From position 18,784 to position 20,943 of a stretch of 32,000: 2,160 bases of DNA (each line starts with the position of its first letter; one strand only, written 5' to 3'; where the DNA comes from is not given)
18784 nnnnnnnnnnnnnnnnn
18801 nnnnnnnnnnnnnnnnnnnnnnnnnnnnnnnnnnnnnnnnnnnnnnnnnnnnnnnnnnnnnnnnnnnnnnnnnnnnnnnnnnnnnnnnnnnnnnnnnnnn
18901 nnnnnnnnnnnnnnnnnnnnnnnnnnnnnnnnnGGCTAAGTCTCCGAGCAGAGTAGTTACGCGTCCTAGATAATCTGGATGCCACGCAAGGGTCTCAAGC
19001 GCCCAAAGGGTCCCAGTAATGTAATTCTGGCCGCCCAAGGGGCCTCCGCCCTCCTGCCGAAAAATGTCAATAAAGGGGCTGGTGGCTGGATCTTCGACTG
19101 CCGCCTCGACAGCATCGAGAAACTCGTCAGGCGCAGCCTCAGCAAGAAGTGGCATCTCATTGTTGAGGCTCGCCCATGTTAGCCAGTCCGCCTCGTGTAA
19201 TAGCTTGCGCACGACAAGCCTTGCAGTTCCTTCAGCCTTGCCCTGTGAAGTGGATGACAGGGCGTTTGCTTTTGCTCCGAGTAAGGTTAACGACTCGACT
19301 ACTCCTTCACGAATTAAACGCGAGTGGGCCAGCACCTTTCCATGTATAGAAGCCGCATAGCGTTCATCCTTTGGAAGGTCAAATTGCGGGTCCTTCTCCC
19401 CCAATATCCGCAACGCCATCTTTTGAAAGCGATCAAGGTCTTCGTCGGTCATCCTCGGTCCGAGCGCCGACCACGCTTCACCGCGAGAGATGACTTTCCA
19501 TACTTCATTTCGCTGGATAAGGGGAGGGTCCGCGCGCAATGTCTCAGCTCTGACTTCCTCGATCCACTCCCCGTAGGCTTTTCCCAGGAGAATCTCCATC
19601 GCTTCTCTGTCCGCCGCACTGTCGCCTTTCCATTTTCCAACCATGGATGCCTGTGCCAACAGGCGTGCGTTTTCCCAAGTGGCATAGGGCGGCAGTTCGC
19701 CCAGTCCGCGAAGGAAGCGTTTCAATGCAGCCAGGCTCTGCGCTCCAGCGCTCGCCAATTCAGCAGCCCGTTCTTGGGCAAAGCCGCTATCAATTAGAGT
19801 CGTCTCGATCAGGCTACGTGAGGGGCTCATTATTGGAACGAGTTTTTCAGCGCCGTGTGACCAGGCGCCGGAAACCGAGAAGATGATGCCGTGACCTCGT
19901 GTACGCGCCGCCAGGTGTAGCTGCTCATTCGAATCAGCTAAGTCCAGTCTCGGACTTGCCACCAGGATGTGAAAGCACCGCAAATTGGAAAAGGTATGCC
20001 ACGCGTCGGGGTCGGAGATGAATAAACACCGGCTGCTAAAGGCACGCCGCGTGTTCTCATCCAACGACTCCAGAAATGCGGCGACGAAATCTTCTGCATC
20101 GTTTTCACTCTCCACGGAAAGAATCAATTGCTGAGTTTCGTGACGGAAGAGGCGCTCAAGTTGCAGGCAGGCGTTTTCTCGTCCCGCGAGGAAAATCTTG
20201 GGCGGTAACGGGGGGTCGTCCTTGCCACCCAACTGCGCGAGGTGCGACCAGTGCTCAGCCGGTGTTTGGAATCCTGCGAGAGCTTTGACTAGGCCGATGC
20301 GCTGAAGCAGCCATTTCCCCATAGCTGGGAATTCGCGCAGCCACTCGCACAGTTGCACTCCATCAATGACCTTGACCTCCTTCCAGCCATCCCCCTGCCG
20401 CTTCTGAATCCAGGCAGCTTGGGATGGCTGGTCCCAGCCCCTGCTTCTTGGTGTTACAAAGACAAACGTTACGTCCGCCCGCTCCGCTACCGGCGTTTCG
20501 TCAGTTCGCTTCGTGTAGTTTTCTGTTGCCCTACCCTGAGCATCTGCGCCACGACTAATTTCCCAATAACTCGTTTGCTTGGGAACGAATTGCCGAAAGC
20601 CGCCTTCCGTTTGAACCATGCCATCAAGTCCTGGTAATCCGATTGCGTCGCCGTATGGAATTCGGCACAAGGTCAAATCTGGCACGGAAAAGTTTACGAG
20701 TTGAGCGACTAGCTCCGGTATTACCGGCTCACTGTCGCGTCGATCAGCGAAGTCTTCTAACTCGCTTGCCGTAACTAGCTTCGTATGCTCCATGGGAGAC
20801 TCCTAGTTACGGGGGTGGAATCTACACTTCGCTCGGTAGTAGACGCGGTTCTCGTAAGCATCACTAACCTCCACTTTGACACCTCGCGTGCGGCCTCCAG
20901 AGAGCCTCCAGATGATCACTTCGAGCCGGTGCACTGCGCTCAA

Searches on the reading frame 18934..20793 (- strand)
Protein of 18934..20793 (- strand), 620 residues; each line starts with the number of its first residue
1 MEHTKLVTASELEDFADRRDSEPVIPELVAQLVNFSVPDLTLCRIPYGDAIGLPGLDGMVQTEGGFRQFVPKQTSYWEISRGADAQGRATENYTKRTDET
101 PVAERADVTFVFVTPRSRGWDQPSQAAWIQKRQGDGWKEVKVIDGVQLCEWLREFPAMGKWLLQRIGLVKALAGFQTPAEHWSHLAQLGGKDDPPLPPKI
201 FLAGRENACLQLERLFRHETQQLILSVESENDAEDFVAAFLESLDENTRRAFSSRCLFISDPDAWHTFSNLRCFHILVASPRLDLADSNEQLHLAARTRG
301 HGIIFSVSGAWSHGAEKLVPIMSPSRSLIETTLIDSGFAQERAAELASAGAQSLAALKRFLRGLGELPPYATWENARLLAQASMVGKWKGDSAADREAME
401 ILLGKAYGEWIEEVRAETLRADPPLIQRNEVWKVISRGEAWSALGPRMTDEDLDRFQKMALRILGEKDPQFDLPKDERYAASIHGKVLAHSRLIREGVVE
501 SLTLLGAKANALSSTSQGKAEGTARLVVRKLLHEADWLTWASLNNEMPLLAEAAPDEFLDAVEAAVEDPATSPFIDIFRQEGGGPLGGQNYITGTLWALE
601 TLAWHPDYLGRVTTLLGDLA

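Call 55: predict_structure(alignment_id=A3)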
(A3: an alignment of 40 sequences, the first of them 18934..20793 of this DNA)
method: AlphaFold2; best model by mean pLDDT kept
length: 620 residues; sequences in the alignment: 40
mean_pLDDT: 83.4   pTM: 0.58
mean pLDDT of the five models: 83.4, 83.2, 82.9, 81.8, 80.8
residues with pLDDT >= 90: 244; 70-90: 297; 50-70: 59; < 50: 20
segments of 3 or more residues with pLDDT < 50: 365-368, 426-435
pLDDT, mean of each block of 10 residues (from residue 1): 82 92 92 91 83 76 93 94 91 92 91 91 93 91 95 93 87 83 83 86 91 92 83 92 91 91 87 90 58 79 79 65 86 91 84 76 59 70 77 88 85 64 44 46 79 95 91 81 85 89 87 86 95 86 89 90 85 81 57 81 82 80
secondary structure, 60 per line:
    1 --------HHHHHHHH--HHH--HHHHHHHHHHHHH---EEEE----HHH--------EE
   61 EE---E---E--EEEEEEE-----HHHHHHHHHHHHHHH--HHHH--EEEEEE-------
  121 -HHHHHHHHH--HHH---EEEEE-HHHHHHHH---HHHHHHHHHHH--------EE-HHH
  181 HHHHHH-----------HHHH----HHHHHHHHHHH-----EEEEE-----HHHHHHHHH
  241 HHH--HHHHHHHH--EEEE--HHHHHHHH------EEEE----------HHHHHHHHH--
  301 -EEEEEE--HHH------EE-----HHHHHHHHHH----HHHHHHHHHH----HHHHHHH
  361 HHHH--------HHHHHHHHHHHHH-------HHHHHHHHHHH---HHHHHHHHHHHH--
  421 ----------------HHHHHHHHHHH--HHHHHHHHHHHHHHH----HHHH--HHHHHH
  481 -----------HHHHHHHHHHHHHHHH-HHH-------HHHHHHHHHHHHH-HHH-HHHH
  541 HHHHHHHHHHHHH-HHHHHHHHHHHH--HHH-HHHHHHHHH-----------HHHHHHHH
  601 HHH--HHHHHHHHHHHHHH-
elements in order: H9-16 H24-36 E40-43 E59-62 E73-79 H85-99 H102-105 E108-113 H122-130 E139-143 H145-152 H156-166 H178-186 H198-201 H206-216 E222-226 H232-243 H246-253 E256-259 H262-269 E276-279 H290-298 E302-307 H326-335 H340-349 H354-364 H373-385 H393-403 H407-418 H437-447 H450-464 H469-472 H475-480 H492-507 H519-531 H537-553 H555-566 H573-581 H593-603 H606-619

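Call 57: fold_search(model_id=the predicted structure, library=pdb)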
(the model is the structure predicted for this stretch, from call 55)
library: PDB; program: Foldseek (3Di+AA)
matches with E <= 10: 708; with E <= 0.001: 5
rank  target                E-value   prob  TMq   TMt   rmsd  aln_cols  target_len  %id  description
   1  8dgf_A                1.1e-04  1.00  0.25  0.13  27.3       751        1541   10  Avs4 bound to phage PhiV-1 portal (released 2022-08-03)
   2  9zjs_B                1.5e-04  1.00  0.22  0.15  21.9       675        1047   11  Human sterile alpha motif domain-containing protein 9 (SAMD9), asymmetric dimer "shell" shape (released 2026-02-25)
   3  9nc9_E                2.5e-04  0.99  0.19  0.17  21.3       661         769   11  Helical assembly of AVAST5 filament (released 2026-02-18)
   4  9nc9_L                4.0e-04  0.99  0.21  0.19  17.7       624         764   10  Helical assembly of AVAST5 filament (released 2026-02-18)
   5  8dgf_B                8.4e-04  0.98  0.21  0.10  27.8       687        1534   10  Avs4 bound to phage PhiV-1 portal (released 2022-08-03)
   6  8umt_D                8.2e-03  1.00  0.24  0.38  11.8       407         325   12  Atomic model of the human CTF18-RFC-PCNA binary complex in the three-subunit binding state (state 2) (released 2024-05-08)
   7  1sxj_E                1.1e-02  0.99  0.22  0.38  13.0       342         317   11  Crystal Structure of the Eukaryotic Clamp Loader (Replication Factor C, RFC) Bound to the DNA Sliding Clamp (Prolifera (released 2004-06-22)
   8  7ste_E                1.3e-02  1.00  0.24  0.38  13.4       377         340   12  Rad24-RFC ADP state (released 2022-04-06)
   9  8zwo_E                1.7e-02  0.99  0.25  0.40  13.1       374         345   12  Structure of CTF18-PCNA with ATP (released 2025-06-18)
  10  8thb_E                2.3e-02  0.97  0.23  0.36  14.3       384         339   11  Structure of the Saccharomyces cerevisiae PCNA clamp unloader Elg1-RFC complex (released 2024-05-22)
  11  6vvo_E                2.4e-02  0.99  0.25  0.39  11.6       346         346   13  Structure of the human clamp loader (Replication Factor C, RFC) bound to the sliding clamp (Proliferating Cell Nuclear (released 2020-02-26)
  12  1iqp_A                4.1e-02  0.97  0.21  0.36  13.3       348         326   13  Crystal Structure of the Clamp Loader Small Subunit from Pyrococcus furiosus (released 2001-09-19)
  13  9if4_A                4.3e-02  0.84  0.17  0.22  16.1       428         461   11  Structure of the Mycobacterium Tuberculosis ClpC1P1P2 complex bound to the activator Bz-Leu-Leu (released 2025-08-27)
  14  9lgo_C                4.9e-02  0.77  0.16  0.15  16.1       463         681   12  Cryo-EM structure of the SPATA5-SPATA5L1-CINP-C1orf109 complex (released 2025-04-23)
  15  9nlz_A                4.9e-02  0.69  0.16  0.14  17.4       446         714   10  Y20S (Sec18-Sec17-Sec9-Sso1-Snc1) EDTA - Class 8 (released 2025-10-01)
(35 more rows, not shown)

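Call 111: search_protein_representatives(protein=window:18934-20793:-)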
Query: 620 residues. Proteins with E-value up to 0.001 (for the whole library): 4235; up to 1e-10: 3320; up to 1e-30: 1838. The best 150 are listed.
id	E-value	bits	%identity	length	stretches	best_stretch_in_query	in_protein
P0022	0.0e+00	1120.3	79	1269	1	1-620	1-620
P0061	7.0e-256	867.0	62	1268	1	1-620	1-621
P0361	1.9e-236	802.8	57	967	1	1-620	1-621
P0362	1.5e-228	776.7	56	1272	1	1-620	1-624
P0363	2.6e-195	666.9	51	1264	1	1-620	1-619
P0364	3.1e-184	630.3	51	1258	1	6-620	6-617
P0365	1.4e-182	624.8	48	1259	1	1-620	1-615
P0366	4.1e-176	603.5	48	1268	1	1-620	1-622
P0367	3.5e-171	587.2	47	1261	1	1-617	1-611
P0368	4.8e-171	586.8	48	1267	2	1-620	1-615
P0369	1.5e-163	562.0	44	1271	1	1-618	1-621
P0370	3.2e-161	554.3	44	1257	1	6-620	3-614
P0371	1.3e-157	542.4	51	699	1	153-619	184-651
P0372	3.1e-157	541.1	49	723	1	81-620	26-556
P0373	1.8e-153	528.7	44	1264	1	1-620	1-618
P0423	1.3e-91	324.4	40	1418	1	179-620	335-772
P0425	1.7e-88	314.1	35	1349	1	3-618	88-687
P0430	3.1e-85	303.3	35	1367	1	8-618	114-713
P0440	6.8e-82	292.3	37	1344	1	132-620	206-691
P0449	7.9e-81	288.8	34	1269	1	5-619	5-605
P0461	3.1e-79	283.5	35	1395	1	5-617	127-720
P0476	2.8e-77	277.0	31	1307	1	7-620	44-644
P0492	3.1e-76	273.6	36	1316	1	6-619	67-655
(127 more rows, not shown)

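Call 112: search_protein_families(library=pfam, proteins=[P0423, P0440, P0430, P0425, P0461, P0492, P0476], max_evalue=0.01)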
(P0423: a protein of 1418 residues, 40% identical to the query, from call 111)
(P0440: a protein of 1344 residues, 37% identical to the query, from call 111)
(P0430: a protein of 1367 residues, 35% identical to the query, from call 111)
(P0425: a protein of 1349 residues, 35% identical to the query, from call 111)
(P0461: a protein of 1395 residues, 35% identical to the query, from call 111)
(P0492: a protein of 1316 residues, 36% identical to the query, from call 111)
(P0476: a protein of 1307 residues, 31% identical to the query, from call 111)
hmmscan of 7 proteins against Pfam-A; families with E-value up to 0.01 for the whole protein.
P0423 (1418 aa): 1 family
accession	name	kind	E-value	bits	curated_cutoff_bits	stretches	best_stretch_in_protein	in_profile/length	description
PF00149.33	Metallophos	-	2.1e-08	35.3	21.5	1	16-237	15-190/191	Calcineurin-like phosphoesterase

P0440 (1344 aa): 2 families
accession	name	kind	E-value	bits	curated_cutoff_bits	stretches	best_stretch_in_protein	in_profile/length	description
PF13365.12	Trypsin_2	-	1.4e-15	58.7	27.6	1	46-198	1-144/144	Trypsin-like peptidase domain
PF00089.32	Trypsin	-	0.0021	18.3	20.6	1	45-206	26-202/220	Trypsin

P0430 (1367 aa): 3 families
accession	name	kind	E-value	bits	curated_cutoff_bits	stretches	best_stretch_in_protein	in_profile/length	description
PF13560.12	HTH_31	-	2.9e-07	31.1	27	1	5-64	2-60/64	Helix-turn-helix domain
PF13413.12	HTH_25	-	0.0026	18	24.6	0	9-63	2-60/62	Helix-turn-helix domain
PF12844.13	HTH_19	-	0.0048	17.2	30.2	0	6-63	1-56/64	Helix-turn-helix domain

P0425 (1349 aa): 2 families
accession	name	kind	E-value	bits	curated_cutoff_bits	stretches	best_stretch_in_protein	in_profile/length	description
PF13560.12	HTH_31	-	1.3e-07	32.3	27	1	6-49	1-44/64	Helix-turn-helix domain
PF01381.28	HTH_3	-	0.00011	22.6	23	1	12-61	2-49/55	Helix-turn-helix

P0461 (1395 aa): 0 families

P0492 (1316 aa): 0 families

P0476 (1307 aa): 0 families
